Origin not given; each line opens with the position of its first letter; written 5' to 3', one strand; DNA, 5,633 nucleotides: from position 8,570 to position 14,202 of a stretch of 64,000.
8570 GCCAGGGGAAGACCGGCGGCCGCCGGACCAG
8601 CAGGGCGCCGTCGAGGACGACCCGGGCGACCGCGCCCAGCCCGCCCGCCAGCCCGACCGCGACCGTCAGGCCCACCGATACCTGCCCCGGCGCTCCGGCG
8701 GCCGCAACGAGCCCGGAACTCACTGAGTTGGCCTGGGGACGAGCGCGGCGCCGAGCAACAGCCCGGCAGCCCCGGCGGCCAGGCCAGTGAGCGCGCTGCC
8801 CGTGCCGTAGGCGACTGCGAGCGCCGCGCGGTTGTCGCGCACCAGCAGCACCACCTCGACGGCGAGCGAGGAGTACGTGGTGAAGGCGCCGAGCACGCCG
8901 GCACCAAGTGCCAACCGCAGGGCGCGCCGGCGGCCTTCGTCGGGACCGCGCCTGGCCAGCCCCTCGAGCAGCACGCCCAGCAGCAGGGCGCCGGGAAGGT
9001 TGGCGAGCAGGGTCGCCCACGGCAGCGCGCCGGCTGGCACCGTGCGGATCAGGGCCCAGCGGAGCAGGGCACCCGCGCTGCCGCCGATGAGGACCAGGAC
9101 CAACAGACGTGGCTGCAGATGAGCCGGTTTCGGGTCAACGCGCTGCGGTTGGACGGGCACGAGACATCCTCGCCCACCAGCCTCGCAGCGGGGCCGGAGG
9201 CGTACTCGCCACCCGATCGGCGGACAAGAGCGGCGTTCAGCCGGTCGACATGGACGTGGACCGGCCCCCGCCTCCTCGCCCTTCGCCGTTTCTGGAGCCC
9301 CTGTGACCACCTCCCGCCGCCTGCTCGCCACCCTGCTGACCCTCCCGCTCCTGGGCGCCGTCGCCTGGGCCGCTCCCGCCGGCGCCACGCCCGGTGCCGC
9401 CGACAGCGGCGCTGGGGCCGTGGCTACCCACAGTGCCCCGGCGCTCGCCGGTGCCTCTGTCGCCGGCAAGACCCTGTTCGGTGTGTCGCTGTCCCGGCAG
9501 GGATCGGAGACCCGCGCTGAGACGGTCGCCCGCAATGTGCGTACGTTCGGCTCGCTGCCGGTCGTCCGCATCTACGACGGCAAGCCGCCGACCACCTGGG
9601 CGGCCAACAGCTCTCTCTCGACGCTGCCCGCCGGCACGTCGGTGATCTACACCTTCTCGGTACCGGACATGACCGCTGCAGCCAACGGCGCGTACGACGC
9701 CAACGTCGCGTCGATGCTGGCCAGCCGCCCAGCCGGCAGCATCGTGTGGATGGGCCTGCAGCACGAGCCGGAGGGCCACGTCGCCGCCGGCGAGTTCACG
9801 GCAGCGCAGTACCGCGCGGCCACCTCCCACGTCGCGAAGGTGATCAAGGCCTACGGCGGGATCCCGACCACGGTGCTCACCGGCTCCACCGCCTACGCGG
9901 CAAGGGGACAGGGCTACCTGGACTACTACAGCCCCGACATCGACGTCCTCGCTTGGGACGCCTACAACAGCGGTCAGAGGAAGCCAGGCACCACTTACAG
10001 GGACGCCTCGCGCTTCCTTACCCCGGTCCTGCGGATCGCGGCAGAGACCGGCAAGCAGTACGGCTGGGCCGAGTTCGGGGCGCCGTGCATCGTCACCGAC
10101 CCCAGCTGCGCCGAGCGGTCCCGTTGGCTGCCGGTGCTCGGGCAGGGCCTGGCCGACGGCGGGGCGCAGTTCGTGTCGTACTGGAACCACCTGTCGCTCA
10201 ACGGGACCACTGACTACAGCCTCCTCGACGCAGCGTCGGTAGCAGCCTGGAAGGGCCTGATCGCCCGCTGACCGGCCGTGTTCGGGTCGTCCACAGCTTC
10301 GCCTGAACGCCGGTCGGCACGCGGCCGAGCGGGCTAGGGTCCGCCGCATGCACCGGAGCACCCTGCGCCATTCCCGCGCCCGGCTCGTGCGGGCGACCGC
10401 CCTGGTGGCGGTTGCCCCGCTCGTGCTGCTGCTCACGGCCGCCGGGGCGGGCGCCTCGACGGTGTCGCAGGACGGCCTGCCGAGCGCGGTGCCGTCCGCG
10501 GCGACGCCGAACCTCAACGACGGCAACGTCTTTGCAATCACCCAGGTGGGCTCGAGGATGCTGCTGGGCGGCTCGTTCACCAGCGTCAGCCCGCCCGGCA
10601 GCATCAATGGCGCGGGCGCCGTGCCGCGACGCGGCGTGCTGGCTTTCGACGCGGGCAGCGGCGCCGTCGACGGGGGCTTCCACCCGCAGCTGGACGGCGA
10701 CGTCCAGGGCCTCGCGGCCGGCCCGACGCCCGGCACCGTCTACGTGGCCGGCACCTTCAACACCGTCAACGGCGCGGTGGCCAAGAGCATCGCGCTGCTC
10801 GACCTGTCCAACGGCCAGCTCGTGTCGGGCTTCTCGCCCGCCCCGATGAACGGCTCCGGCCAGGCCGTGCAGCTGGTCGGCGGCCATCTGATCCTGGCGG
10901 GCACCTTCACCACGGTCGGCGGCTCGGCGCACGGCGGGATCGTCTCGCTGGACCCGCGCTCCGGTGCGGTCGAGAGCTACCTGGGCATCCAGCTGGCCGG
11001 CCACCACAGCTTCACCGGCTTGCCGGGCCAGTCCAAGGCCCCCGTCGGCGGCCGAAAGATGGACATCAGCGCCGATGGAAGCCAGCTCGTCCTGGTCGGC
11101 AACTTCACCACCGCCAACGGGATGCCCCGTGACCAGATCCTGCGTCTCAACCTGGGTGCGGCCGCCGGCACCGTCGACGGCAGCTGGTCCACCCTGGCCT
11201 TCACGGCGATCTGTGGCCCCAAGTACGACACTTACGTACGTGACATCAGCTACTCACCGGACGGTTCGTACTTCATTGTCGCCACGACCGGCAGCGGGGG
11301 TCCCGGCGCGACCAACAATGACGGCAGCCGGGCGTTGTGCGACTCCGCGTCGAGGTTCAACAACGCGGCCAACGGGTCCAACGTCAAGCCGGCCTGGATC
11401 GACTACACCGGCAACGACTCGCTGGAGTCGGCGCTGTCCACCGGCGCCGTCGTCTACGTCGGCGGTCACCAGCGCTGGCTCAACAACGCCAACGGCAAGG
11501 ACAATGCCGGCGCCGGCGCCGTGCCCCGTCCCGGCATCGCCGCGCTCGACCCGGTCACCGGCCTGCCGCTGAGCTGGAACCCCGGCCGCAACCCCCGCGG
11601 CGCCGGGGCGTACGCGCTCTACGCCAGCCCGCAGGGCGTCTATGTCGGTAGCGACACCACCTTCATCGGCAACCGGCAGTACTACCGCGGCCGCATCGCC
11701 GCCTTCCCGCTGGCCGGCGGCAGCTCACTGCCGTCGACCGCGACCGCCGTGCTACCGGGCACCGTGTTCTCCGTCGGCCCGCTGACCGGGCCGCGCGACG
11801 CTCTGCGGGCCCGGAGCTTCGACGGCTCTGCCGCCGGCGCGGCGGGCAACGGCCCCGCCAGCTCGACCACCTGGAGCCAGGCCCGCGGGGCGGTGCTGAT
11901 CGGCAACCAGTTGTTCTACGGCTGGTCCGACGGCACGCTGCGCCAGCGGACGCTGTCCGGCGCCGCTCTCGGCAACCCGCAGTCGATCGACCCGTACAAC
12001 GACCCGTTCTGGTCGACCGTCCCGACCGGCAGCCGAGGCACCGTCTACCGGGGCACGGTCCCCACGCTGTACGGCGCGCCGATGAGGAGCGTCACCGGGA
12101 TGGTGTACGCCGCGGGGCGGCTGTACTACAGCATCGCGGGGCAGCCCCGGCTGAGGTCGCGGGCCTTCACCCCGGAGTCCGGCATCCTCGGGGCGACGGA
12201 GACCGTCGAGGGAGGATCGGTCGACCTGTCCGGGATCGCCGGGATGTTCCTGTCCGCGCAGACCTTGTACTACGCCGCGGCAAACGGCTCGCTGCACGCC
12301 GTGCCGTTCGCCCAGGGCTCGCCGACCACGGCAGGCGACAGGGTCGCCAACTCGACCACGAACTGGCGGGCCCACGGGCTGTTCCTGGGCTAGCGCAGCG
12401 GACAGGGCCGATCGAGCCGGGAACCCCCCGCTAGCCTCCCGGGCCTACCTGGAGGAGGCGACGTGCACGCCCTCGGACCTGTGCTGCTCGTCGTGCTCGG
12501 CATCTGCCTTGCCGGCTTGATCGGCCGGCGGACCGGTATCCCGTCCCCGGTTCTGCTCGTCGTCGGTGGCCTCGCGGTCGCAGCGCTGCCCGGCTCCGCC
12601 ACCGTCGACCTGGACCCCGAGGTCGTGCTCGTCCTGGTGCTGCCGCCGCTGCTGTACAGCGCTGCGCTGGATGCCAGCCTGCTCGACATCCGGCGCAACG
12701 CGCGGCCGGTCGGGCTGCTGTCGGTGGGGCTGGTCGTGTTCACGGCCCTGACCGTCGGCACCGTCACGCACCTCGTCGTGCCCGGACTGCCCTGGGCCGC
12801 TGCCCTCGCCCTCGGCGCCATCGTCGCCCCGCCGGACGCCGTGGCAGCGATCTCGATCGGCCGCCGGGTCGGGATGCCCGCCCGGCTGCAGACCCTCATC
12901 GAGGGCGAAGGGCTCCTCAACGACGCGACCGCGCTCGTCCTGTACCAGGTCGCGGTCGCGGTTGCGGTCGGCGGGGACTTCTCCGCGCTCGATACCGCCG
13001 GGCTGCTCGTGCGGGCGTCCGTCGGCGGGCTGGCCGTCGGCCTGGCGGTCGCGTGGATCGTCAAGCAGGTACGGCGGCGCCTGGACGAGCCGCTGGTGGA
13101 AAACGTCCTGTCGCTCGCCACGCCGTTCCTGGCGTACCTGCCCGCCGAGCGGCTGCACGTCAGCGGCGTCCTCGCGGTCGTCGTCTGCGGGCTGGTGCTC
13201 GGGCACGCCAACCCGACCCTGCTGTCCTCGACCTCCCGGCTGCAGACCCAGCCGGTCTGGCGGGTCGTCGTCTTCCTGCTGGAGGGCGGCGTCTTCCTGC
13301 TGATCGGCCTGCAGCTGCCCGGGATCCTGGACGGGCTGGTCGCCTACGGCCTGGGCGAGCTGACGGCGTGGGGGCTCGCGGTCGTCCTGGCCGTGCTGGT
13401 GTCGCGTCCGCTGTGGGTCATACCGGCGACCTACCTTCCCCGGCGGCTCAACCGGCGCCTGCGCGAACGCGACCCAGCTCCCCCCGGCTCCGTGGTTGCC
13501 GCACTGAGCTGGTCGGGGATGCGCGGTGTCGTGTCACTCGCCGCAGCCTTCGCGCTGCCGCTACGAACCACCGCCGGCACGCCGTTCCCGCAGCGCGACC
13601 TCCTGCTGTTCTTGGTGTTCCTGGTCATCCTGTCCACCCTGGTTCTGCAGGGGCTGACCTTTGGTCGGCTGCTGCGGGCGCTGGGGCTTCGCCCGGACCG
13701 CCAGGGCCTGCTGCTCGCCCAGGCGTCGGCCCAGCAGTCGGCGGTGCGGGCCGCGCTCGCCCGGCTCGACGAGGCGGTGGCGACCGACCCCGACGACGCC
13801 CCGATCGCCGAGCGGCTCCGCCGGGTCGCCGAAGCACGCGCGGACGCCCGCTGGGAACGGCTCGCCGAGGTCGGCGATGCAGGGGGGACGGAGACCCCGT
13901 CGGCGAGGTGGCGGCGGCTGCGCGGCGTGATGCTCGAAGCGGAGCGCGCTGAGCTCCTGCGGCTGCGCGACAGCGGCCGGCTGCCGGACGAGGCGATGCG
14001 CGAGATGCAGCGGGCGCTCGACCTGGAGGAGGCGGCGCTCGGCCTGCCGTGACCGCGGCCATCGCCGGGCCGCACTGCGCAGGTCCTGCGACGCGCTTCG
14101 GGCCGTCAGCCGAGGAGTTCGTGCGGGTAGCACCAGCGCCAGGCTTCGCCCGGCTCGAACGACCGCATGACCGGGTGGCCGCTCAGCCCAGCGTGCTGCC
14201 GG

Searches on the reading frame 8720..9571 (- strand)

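Call 5: search_protein_families(library=pfam, proteins=[window:8720-9571:-], max_evalue=0.01)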
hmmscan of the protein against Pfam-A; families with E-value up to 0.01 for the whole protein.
window:8720-9571:- (283 aa): 1 family
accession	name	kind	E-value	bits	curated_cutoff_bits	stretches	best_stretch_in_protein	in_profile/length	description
PF02537.21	CRCB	-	4e-21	75.7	32.9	1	159-271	2-103/103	CrcB-like protein, Camphor Resistance (CrcB)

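Call 8: search_protein_families(library=ncbifam, proteins=[window:8720-9571:-], max_evalue=0.01)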
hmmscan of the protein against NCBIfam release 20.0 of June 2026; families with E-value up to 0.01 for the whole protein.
window:8720-9571:- (283 aa): 31 families (the best 25 are shown)
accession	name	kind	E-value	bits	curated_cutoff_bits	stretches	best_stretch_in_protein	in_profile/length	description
TIGR00494.1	crcB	equivalog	1.5e-17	64.1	80.45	1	159-273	2-116/117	fluoride efflux transporter CrcB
NF010791.0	PRK14195.1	equivalog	1.7e-17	64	129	1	157-275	4-122/125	fluoride efflux transporter CrcB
NF010812.0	PRK14216.1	equivalog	1.5e-15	57.5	128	1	153-268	5-119/132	fluoride efflux transporter CrcB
NF010797.0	PRK14201.1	equivalog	1.1e-14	55.1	119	1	158-277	4-120/121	fluoride efflux transporter CrcB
NF010792.0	PRK14196.1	equivalog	3.2e-14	53.2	125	1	157-271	5-118/127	fluoride efflux transporter CrcB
NF010794.0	PRK14198.1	equivalog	3.3e-14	53.4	125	1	158-272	5-119/125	fluoride efflux transporter CrcB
NF010814.0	PRK14218.1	equivalog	5.6e-13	49.5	134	1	156-278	9-131/133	fluoride efflux transporter CrcB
NF010830.0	PRK14234.1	equivalog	2.9e-12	47.1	111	1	156-273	4-121/124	fluoride efflux transporter CrcB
NF010827.0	PRK14231.1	equivalog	3.4e-12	47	143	1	159-280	5-123/129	fluoride efflux transporter CrcB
NF010828.0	PRK14232.1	equivalog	3e-11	43.4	118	1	158-274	4-115/120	fluoride efflux transporter CrcB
NF010807.0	PRK14211.1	equivalog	5.1e-11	42.7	126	1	158-273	4-112/114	fluoride efflux transporter CrcB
NF010829.0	PRK14233.1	equivalog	7.7e-11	42.3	128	1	158-271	7-122/133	fluoride efflux transporter CrcB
NF010801.0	PRK14205.1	equivalog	1.5e-10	41.7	119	1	158-274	5-116/118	fluoride efflux transporter CrcB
NF010816.0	PRK14220.1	equivalog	2.1e-10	40.8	108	1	157-274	3-117/120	fluoride efflux transporter CrcB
NF010824.0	PRK14228.1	equivalog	2.9e-09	37.1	99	1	160-276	11-121/122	fluoride efflux transporter CrcB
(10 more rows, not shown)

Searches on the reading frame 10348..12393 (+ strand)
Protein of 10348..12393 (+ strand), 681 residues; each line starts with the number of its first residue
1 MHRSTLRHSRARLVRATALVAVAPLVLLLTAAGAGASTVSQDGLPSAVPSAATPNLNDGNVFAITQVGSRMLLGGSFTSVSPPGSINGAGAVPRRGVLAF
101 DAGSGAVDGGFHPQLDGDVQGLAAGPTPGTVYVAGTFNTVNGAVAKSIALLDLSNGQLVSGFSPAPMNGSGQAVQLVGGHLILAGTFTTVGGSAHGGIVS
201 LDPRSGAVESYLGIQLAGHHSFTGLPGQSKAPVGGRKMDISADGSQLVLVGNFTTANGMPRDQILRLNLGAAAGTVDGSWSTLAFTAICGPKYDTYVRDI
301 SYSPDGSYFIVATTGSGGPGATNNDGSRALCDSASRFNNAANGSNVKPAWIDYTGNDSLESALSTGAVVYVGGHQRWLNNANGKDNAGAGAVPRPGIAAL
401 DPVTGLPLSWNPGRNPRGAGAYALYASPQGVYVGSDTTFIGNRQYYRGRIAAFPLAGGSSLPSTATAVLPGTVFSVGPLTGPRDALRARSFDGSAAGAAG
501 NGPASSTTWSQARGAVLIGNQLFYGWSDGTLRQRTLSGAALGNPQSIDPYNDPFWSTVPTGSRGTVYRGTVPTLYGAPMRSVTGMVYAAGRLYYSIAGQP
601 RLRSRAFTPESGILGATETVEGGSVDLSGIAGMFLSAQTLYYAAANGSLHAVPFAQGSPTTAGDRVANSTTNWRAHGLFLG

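Call 5: search_protein_families(library=pfam, proteins=[window:10348-12393:+], max_evalue=0.01)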
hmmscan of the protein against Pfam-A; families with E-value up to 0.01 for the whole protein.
window:10348-12393:+ (681 aa): 2 families
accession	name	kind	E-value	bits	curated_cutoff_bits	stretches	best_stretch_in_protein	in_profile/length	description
PF17164.10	DUF5122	-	1.9e-07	31.7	27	0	129-158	4-32/36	Domain of unknown function (DUF5122) beta-propeller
PF12768.13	Rax2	-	0.0025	17.7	28.8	0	116-213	23-117/254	Rax2 C-terminal beta propeller domain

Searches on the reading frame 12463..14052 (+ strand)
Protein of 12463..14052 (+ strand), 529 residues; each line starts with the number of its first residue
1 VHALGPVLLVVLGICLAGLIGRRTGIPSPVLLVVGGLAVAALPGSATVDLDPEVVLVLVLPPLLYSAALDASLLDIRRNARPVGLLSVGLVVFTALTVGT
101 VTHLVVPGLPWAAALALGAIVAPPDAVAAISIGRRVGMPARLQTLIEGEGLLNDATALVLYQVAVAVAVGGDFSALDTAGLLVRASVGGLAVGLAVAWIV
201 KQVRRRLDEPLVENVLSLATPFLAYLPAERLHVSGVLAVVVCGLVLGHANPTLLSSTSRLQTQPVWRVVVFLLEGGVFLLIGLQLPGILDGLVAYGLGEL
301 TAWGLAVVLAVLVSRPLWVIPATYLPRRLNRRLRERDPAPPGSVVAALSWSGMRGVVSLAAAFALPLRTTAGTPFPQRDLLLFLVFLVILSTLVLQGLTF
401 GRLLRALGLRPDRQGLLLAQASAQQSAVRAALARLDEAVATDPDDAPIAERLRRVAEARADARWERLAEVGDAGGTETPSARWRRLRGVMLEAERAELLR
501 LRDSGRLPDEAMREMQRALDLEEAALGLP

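Call 5: search_protein_families(library=pfam, proteins=[window:12463-14052:+], max_evalue=0.01)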
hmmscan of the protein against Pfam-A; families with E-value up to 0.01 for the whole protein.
window:12463-14052:+ (529 aa): 1 family
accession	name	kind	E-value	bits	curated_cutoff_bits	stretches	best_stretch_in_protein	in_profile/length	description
PF00999.27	Na_H_Exchanger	-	7.4e-61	206.5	26.2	1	13-405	3-374/375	Sodium/hydrogen exchanger, transmembrane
